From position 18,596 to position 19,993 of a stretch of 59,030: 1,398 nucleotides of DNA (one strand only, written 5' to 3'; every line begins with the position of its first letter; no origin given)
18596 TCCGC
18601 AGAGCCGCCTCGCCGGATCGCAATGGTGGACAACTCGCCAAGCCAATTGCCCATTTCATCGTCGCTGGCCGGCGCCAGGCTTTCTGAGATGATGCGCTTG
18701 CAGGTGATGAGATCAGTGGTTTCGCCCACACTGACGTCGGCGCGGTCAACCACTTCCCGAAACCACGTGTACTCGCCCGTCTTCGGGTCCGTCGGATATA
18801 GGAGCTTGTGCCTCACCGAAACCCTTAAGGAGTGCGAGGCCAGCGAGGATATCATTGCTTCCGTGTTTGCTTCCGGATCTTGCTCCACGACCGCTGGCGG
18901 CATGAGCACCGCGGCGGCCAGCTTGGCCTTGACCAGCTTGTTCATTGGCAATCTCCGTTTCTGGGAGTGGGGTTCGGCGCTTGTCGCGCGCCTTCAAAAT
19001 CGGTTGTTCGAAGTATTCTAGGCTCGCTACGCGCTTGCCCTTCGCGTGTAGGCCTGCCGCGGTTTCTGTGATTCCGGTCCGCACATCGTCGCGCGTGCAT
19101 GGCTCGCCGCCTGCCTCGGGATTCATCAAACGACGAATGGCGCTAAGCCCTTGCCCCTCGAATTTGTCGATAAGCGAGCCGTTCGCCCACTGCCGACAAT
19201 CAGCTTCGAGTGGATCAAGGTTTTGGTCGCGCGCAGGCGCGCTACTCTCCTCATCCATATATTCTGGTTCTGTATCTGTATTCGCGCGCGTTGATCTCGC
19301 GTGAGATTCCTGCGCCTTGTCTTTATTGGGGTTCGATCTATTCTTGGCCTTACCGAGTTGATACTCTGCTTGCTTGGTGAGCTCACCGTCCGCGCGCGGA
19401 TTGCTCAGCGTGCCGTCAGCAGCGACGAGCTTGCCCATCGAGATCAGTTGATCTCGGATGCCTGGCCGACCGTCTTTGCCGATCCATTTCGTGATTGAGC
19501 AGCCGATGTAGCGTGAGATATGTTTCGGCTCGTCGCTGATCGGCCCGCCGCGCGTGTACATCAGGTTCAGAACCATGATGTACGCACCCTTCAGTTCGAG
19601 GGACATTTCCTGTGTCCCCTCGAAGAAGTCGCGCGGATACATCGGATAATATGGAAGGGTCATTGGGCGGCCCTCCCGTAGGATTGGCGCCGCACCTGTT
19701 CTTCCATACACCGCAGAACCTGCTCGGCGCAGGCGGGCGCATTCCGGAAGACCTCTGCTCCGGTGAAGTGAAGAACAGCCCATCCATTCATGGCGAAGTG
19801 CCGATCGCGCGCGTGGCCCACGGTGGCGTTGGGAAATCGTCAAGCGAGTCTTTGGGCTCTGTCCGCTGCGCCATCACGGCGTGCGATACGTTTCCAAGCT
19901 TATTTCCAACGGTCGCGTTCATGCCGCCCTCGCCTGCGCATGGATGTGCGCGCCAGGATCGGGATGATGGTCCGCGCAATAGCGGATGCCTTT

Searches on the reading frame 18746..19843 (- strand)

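Call 42: search_protein_families(library=phrogs, proteins=[window:18746-19843:-], max_evalue=0.00001)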
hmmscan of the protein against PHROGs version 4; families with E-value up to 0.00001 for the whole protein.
window:18746-19843:- (365 aa): 4 families
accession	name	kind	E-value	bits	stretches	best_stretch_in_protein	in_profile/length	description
phrog_9327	-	DNA, RNA and nucleotide metabolism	1.5e-17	65.1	1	62-202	3-142/276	primosomal protein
phrog_34432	-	unknown function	1.8e-11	45.4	1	62-203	5-139/220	-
phrog_3992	-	DNA, RNA and nucleotide metabolism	3.3e-09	37.7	1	62-188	4-122/345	primosomal protein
phrog_12767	-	unknown function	1.5e-06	28.9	1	63-188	1-122/324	-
